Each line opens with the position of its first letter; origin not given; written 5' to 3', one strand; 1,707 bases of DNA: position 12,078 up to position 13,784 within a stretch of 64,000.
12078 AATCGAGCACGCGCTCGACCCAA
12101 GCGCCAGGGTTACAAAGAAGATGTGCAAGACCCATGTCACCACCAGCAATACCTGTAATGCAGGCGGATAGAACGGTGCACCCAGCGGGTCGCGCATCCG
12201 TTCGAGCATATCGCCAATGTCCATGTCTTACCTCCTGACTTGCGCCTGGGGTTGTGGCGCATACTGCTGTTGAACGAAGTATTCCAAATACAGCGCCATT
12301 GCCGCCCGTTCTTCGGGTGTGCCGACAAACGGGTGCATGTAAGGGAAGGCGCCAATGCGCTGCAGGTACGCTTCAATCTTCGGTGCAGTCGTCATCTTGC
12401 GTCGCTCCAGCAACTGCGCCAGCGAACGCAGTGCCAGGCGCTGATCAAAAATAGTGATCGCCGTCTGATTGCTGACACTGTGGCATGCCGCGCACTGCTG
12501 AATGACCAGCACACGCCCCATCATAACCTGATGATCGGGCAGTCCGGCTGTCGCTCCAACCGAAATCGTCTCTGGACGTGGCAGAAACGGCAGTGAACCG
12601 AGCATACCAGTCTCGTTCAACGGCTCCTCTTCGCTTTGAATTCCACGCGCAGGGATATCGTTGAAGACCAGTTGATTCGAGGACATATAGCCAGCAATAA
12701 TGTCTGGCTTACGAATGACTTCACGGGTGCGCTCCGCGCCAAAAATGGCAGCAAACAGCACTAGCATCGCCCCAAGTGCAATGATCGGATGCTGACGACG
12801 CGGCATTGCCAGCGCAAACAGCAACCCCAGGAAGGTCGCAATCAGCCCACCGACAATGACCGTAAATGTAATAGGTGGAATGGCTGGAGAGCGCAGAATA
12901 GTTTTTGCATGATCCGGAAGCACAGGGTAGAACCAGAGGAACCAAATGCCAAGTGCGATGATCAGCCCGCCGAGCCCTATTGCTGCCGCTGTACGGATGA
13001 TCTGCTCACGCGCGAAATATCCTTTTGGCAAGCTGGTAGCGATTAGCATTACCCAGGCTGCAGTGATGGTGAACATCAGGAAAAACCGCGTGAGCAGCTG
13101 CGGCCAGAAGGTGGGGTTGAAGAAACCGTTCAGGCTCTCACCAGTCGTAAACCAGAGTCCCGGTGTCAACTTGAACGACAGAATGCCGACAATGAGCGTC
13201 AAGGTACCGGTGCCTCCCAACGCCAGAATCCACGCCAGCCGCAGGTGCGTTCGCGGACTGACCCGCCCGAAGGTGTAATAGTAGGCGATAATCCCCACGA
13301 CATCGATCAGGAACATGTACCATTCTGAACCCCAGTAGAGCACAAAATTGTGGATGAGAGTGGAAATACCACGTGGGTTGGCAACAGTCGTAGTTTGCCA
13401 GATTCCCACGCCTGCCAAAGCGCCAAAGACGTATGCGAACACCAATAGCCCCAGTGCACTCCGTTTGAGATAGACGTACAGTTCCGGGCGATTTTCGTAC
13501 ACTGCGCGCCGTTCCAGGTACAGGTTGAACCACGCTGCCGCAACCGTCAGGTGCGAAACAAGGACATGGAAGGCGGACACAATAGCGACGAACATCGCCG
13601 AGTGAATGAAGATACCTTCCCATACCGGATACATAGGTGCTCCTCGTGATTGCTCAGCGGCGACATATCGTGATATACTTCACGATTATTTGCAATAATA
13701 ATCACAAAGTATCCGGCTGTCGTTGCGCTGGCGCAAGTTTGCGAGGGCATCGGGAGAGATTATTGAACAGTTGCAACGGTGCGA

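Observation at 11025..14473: Candidate new respiratory/NO module: CydA-CydA' heterodimer with fused cytochrome c under an NnrR-like activator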

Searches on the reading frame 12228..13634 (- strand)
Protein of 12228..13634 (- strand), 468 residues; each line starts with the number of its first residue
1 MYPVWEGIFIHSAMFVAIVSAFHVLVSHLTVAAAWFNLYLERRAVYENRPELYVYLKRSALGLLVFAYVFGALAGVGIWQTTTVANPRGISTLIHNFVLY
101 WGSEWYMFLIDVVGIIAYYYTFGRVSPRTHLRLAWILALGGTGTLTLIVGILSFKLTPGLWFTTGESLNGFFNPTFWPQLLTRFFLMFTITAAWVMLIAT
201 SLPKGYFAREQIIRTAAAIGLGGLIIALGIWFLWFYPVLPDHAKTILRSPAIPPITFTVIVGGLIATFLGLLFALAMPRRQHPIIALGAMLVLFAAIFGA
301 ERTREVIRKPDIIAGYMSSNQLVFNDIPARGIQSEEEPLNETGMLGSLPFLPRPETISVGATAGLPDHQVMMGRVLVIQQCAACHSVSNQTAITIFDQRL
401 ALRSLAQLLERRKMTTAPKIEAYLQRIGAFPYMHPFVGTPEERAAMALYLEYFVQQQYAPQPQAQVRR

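Call 3: search_protein_families(library=pfam, proteins=[window:12228-13634:-], max_evalue=1)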
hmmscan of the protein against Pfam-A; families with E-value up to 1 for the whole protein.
window:12228-13634:- (468 aa): 4 families
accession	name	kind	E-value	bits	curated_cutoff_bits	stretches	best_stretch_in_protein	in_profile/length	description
PF01654.22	Cyt_bd_oxida_I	-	0.00014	21.1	26.2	1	16-226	6-221/418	Cytochrome bd terminal oxidase subunit I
PF13442.11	Cytochrome_CBB3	-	0.00095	19.9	27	1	371-450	4-68/68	Cytochrome C oxidase, cbb3-type, subunit III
PF10251.14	PEN-2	-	0.058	14.2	25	1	30-72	25-67/93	Presenilin enhancer-2 subunit of gamma secretase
PF00034.26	Cytochrom_C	-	0.18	13.6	21.3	1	373-451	4-87/90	Cytochrome c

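Call 4: search_protein_families(library=ncbifam, proteins=[window:12228-13634:-], max_evalue=1)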
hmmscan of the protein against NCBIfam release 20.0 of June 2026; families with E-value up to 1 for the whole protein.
window:12228-13634:- (468 aa): 0 families

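Call 6: find_homologous_proteins(query=window:12228-13634:-)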
Query window:12228-13634:- (468 aa): 127 proteins with E <= 0.001 among 8000 candidates; the best 120 are listed.
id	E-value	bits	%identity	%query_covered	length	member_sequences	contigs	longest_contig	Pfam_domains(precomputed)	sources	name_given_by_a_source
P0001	0.0e+0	1022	97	100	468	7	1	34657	-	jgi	jgi:mono/diheme cytochrome c family protein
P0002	0.0e+0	1017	97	100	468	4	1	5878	-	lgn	-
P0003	8.1e-286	966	90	100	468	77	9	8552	-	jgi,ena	jgi:mono/diheme cytochrome c family protein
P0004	1.5e-267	906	89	97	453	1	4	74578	PF13442.12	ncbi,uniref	ncbi:c-type cytochrome [Chloroflexus sp.]|uniref:c-type cytochrome n=1 Tax=Chloroflexus sp. TaxID=19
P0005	9.6e-250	847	80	100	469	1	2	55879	-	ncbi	-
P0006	1.7e-249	847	81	99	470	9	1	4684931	-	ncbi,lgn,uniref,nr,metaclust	ncbi:hypothetical protein [Chloroflexus aggregans]|uniref:Cytochrome c domain-containing protein n=1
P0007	1.9e-240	817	76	100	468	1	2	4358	-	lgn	-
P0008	2.5e-237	807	75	100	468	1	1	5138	-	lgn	-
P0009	2.0e-232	790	75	100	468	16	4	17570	-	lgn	-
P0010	2.2e-231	787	74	100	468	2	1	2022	PF01654.23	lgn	-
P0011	2.9e-229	780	73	99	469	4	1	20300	-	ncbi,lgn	ncbi:MAG: hypothetical protein OHK0050_38410 [Roseiflexaceae bacterium]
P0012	2.6e-222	757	70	100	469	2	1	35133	PF01654.23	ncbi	ncbi:MAG: cytochrome ubiquinol oxidase subunit I [Chloroflexota bacterium]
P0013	1.4e-215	735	70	100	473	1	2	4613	PF01654.23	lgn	-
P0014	2.8e-214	731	70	100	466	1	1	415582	-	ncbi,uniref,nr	ncbi:cytochrome c [Meiothermus sp. QL-1]|uniref:cytochrome c n=1 Tax=Meiothermus sp. QL-1 TaxID=2058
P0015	2.3e-212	724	72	97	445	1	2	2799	-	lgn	-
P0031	6.3e-201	687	68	100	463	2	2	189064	PF13442.12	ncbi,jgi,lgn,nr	ncbi:MAG: cytochrome c [Armatimonadetes bacterium]|nr:MAG: cytochrome c [Armatimonadota bacterium]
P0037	1.1e-190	653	63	98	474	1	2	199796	PF01654.23,PF19948.5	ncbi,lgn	ncbi:MAG: cytochrome ubiquinol oxidase subunit I [Acidimicrobiia bacterium]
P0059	2.3e-155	536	55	98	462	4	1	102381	-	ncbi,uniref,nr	ncbi:hypothetical protein TthSNM11_24680 (plasmid) [Thermus thermophilus]|uniref:cytochrome c n=1 Ta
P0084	4.1e-100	354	39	96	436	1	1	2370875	PF01654.23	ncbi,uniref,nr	ncbi:hypothetical protein JZK55_14390 [Dissulfurispira thermophila]|uniref:Cytochrome c family prote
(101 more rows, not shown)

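Call 8: search_solved_structures(query=window:12228-13634:-, max_evalue=10, show_alignments=2)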
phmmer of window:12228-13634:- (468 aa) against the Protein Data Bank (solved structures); distinct sequences matched with E-value up to 10: 2.
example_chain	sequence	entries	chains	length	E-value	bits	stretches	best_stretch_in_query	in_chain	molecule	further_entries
4i5m_A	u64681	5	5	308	1.2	11.3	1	384-434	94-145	Serine/threonine-protein kinase PLK2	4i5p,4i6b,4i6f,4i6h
8xli_c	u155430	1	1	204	4.8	9.3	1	153-199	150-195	V-type proton ATPase subunit S1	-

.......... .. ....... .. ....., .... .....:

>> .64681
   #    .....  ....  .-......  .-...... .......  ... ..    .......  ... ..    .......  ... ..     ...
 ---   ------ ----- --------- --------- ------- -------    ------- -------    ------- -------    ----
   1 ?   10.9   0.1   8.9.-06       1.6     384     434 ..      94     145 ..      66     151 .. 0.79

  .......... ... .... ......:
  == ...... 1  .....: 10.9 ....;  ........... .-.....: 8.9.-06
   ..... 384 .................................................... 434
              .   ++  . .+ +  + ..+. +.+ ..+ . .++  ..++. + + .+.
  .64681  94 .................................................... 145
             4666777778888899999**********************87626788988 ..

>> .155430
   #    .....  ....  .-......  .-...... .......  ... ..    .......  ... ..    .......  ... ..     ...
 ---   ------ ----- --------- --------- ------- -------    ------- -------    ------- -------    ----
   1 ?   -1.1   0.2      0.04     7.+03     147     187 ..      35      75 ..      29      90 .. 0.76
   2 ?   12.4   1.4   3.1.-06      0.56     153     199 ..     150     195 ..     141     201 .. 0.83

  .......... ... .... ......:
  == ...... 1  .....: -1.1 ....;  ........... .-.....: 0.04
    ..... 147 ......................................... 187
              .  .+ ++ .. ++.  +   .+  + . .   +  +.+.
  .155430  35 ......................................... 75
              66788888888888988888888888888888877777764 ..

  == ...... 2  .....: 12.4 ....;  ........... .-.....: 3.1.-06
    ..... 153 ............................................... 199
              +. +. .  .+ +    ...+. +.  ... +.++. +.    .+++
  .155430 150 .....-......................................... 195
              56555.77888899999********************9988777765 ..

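Call 23: search_solved_structures(query=A1, max_evalue=10, show_alignments=3)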
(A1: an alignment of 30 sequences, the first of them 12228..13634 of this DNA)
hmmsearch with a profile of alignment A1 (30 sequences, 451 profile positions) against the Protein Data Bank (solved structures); distinct sequences matched with E-value up to 10: 177 (the best 60 are shown).
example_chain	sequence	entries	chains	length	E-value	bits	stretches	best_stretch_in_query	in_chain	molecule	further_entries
9l08_A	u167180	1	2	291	3.6e-08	36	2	347-446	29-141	Covalently Connected Cytochrome c555 trimer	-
8snh_G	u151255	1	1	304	7.8e-07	31.6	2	337-439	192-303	Cbb3-type cytochrome c oxidase subunit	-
3mk7_C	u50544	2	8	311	2.3e-05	26.7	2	336-443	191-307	Cytochrome c oxidase, cbb3-type, subunit P | Cbb3-type cytochrome c oxidase subunit CcoP1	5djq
6hwh_M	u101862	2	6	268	2.5e-05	26.6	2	362-437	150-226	Cytochrome bc1 complex cytochrome c subunit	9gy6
8ovc_O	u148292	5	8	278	2.8e-05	26.5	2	362-437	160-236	Cytochrome bc1 complex cytochrome c subunit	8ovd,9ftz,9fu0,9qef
6adq_C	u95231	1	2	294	3.4e-05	26.2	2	362-437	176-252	Cytochrome bc1 complex cytochrome c subunit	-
8smr_G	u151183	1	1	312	3.7e-05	26.1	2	338-387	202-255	Cbb3-type cytochrome c oxidase subunit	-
7q21_C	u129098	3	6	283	7.1e-05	25.1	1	339-439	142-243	Cytochrome bc1 complex cytochrome c subunit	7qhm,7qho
7rh5_O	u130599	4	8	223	7.7e-05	25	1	361-437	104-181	Cytochrome bc1 complex cytochrome c subunit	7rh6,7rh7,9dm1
9wcx_U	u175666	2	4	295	8.7e-05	24.9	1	357-436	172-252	Cytochrome bc1 complex cytochrome c subunit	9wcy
9krr_A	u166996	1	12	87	9.6e-05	24.7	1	362-436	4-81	Cytochrome c6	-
7y5e_GN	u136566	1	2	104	0.00027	23.2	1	360-435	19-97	Cytochrome c6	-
6xkx_p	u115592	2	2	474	0.0003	23.1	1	360-409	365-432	Cbb3-type cytochrome c oxidase subunit CcoP,Cytochrome c-type cyt cy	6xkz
1c6o_A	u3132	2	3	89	0.00032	23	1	362-436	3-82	CYTOCHROME C6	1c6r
4xyd_B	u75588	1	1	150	0.00033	22.9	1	346-439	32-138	NorC-like protein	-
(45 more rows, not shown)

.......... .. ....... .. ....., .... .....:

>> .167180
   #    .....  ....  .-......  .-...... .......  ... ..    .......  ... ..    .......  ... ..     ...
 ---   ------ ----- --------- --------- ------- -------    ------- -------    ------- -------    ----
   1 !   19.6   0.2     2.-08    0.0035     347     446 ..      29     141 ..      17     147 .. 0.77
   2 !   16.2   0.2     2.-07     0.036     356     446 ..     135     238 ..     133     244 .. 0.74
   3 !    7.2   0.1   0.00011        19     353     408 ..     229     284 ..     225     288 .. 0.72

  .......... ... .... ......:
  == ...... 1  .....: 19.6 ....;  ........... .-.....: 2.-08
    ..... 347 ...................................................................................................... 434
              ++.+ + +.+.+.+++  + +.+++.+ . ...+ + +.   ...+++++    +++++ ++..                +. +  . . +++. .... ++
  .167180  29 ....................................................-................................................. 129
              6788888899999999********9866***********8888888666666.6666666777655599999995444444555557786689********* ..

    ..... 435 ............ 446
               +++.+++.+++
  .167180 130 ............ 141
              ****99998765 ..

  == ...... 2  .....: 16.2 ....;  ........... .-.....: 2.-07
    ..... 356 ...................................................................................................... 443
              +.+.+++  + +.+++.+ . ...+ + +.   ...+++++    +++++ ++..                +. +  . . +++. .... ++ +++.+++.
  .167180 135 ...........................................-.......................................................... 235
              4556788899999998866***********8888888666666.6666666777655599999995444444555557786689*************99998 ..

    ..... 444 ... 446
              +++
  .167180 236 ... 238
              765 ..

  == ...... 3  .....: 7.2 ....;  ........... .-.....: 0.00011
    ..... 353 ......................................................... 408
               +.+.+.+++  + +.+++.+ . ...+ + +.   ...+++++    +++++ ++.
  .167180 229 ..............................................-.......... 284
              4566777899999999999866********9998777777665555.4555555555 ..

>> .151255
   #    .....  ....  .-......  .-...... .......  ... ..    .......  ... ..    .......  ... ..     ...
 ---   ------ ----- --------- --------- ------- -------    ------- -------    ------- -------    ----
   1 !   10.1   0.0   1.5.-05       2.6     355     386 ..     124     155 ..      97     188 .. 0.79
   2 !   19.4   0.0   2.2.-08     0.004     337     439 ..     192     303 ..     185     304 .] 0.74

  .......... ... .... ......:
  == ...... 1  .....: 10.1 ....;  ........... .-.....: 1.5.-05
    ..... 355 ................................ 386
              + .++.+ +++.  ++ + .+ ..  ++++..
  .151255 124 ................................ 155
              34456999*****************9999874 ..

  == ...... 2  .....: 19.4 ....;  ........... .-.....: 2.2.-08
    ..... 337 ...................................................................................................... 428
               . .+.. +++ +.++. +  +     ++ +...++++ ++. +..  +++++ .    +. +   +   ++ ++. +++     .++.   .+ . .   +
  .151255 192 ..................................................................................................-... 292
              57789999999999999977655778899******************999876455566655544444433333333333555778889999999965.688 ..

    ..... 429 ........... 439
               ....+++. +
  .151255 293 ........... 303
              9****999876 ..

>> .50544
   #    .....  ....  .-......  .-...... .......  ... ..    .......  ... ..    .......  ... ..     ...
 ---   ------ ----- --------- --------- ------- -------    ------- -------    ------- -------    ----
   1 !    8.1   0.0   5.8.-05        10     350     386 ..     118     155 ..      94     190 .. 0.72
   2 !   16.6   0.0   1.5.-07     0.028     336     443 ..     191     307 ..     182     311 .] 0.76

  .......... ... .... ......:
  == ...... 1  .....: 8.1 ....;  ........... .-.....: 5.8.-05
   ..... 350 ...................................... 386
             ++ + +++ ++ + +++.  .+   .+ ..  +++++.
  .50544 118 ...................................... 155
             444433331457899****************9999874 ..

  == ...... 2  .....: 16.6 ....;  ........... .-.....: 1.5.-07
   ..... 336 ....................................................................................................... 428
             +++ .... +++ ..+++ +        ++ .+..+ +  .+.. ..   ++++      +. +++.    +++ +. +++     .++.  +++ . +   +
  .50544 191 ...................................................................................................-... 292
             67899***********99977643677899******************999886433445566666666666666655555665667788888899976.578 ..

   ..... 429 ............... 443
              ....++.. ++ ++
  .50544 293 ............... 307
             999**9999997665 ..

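Call 25: find_related_loci(query=A1, collection=genome_contigs, flank=8000)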
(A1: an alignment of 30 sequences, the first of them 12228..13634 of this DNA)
Query A1 (468 aa) in genome_contigs; peptide patterns used: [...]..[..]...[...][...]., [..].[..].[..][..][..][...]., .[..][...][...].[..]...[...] (x = any residue, [..] = any of these).
599 stretches matched a pattern (row limit reached: there are more); 591 encode a relative of the query (tblastn E <= 1e-3); the best 80 are kept; 80 distinct loci.
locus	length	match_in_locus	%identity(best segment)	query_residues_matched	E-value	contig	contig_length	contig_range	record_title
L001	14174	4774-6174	88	1-468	0e+0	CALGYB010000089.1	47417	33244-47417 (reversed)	MAG: uncultured Roseiflexus sp. isolate R1_Bin_METABAT__47_1 genome assembly, contig: c_000001537864, whole genome shotg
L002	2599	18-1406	67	1-468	0e+0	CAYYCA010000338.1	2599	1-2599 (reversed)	MAG TPA_asm: uncultured Fimbriimonadales bacterium isolate binchicken_co170_10 genome assembly, contig: NODE_14185_lengt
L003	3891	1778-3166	67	1-468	0e+0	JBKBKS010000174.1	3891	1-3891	MAG: Fimbriimonadales bacterium isolate 21I_052.bin.29 NODE_174_length_3891_cov_4.885684, whole genome shotgun sequence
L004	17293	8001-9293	42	1-450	6e-112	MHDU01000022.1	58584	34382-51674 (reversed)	MAG: Nitrospirae bacterium GWB2_47_37 gwb2_scaffold_177, whole genome shotgun sequence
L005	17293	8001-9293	42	1-450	5e-109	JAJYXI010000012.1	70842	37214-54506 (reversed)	MAG: Nitrospirae bacterium isolate FK3.bin35 NODE_645_length_70842_cov_8.508464, whole genome shotgun sequence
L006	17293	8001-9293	41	1-450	2e-107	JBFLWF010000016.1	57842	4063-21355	MAG: Nitrospirota bacterium isolate MAG025 MAG025_16, whole genome shotgun sequence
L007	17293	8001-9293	42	1-450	6e-106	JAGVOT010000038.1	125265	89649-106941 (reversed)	MAG: Nitrospirae bacterium isolate DeMMO3_8 c_000000020382, whole genome shotgun sequence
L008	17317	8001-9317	40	1-451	3e-105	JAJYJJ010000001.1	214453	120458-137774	MAG: Nitrospirae bacterium isolate DBS2-1.bin158 NODE_74_length_214453_cov_4.370800, whole genome shotgun sequence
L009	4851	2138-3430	42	1-450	3e-105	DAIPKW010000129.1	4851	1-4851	MAG TPA_asm: Thermodesulfobacteriota bacterium isolate CTOTU21550 NODE_6046_length_4851_cov_76.019183, whole genome shot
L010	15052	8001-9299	41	1-450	6e-102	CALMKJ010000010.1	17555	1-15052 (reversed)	MAG TPA_asm: uncultured Ectothiorhodospiraceae bacterium isolate SRR8859111_bin.69_CONCOCT_v1.1_MAG genome assembly, con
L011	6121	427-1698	40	1-443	9e-102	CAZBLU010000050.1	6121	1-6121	MAG TPA_asm: uncultured Caldimicrobium sp. isolate SRP104967_co2_8 genome assembly, contig: NODE_4820_length_6121_cov_38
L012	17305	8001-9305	38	1-450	5e-99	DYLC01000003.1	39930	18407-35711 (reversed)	MAG TPA_asm: Desulfobulbus propionicus isolate SulCav_AS07-7_46_38 SulCav_AS07_7_897_length_39930_cov_22_756138, whole g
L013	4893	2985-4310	38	1-456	4e-99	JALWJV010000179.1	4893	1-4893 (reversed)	MAG: Deltaproteobacteria bacterium isolate M17_metabat1_scaf2bin.112 M17_NODE_24533_length_4893_cov_2.086236, whole geno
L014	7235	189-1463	40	1-443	5e-98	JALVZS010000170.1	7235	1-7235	MAG: bacterium isolate T10_metabat1_scaf2bin.053 T10_NODE_5713_length_7235_cov_5.041221, whole genome shotgun sequence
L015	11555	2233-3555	37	1-454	1e-97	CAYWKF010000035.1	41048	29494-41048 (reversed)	MAG TPA_asm: uncultured Desulfobacterales bacterium isolate binchicken_co219_194 genome assembly, contig: k141_1011553,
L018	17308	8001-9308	38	1-450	7e-97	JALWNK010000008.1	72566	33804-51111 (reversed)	MAG: Deltaproteobacteria bacterium isolate M17_metabat2_scaf2bin.252 M17_NODE_112_length_72566_cov_9.384641, whole genom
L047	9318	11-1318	34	1-450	5e-70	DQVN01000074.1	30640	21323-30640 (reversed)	MAG TPA_asm: Sulfurivirga caldicuralii isolate SZUA-1517 k95_196033, whole genome shotgun sequence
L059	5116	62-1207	37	1-388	1e-68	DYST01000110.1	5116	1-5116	MAG TPA_asm: Thiomicrospira cyclica isolate SulCav_PC08_3_44_41 SulCav_PC08-3_14955_length_5116_cov_25.115787, whole gen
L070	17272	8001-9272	32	12-450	1e-65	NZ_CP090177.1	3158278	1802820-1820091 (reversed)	Arcobacter iocasae strain KX21116 chromosome, complete genome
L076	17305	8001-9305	33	1-450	1e-64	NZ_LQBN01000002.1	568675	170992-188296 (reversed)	Thiomicrospira sp. WB1 ZB100001, whole genome shotgun sequence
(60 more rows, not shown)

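Call 27: find_encoding_contigs(protein=P0006, flank=6000, max_places=2)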
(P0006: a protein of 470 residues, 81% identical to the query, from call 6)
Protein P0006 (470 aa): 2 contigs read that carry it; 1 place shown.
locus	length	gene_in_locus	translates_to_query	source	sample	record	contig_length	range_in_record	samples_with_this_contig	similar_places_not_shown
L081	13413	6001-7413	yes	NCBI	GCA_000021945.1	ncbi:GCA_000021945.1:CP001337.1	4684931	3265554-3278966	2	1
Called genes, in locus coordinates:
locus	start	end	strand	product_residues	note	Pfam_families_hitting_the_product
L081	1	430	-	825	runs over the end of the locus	-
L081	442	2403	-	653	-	PF00989:PAS, PF08448:PAS_4, PF08447:PAS_3, PF08448:PAS_4, PF08448:PAS_4, PF13426:PAS_9, PF08448:PAS_4, PF01740:STAS, +4 more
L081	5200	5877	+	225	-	PF00027:cNMP_binding, PF13545:HTH_Crp_2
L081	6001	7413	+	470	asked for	-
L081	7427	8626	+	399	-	-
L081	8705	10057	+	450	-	PF02881:SRP54_N, PF13191:AAA_16 (weak), PF06414:Zeta_toxin (weak), PF13401:AAA_22, PF00448:SRP54, PF01656:CbiA, PF02978:SRP_SPB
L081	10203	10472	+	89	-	PF00886:Ribosomal_S16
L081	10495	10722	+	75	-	PF13083:KH_KhpA-B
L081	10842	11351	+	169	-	PF01782:RimM, PF05239:PRC, PF24986:PRC_RimM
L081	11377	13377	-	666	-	PF00072:Response_reg, PF01590:GAF, PF13185:GAF_2, PF13492:GAF_3, PF00989:PAS (weak), PF13426:PAS_9, PF00512:HisKA, PF02518:HATPase_c, +2 more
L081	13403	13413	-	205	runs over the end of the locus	PF01502:PRA-CH, PF01503:PRA-PH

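Call 28: find_encoding_contigs(protein=P0059, flank=8000, max_places=2)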
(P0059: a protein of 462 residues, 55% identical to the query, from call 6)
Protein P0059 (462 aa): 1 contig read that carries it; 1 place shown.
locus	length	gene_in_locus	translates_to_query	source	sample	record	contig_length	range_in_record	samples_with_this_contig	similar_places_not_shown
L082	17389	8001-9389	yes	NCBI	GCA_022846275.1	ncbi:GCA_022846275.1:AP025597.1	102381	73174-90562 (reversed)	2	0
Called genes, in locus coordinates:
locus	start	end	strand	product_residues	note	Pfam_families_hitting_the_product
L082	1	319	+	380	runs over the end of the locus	-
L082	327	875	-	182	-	PF13358:DDE_3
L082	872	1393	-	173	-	PF13384:HTH_23 (weak), PF13551:HTH_29, PF13565:HTH_32, PF13592:HTH_33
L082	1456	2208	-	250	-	PF00535:Glycos_transf_2, PF10111:Glyco_tranf_2_2 (faint), PF13641:Glyco_tranf_2_3 (weak)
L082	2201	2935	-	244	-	PF01975:SurE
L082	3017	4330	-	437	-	PF01547:SBP_bac_1, PF13416:SBP_bac_8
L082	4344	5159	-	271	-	PF00528:BPD_transp_1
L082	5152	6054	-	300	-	PF00528:BPD_transp_1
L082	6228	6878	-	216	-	-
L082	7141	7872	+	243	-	PF01297:ZnuA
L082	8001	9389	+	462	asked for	-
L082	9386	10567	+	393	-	-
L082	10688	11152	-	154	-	PF00994:MoCF_biosynth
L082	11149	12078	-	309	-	PF02492:cobW, PF07683:CobW_C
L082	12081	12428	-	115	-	PF07683:CobW_C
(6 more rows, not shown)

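Call 31: find_encoding_contigs(protein=P0011, flank=6000, max_places=1)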
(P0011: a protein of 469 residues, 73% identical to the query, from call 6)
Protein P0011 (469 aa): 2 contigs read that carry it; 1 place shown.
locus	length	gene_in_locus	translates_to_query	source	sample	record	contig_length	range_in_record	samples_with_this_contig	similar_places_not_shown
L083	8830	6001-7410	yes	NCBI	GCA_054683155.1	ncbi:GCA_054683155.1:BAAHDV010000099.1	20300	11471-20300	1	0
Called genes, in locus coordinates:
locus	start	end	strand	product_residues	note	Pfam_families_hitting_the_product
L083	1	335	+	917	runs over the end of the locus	PF00330:Aconitase, PF00694:Aconitase_C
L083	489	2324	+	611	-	PF00009:GTP_EFTU, PF01926:MMR_HSR1 (faint), PF22042:EF-G_D2 (weak), PF03144:GTP_EFTU_D2, PF00679:EFG_C, PF21018:BipA_C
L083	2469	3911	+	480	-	-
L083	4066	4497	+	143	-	PF00892:EamA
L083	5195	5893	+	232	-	PF00027:cNMP_binding, PF13545:HTH_Crp_2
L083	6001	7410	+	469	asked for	-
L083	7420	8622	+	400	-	-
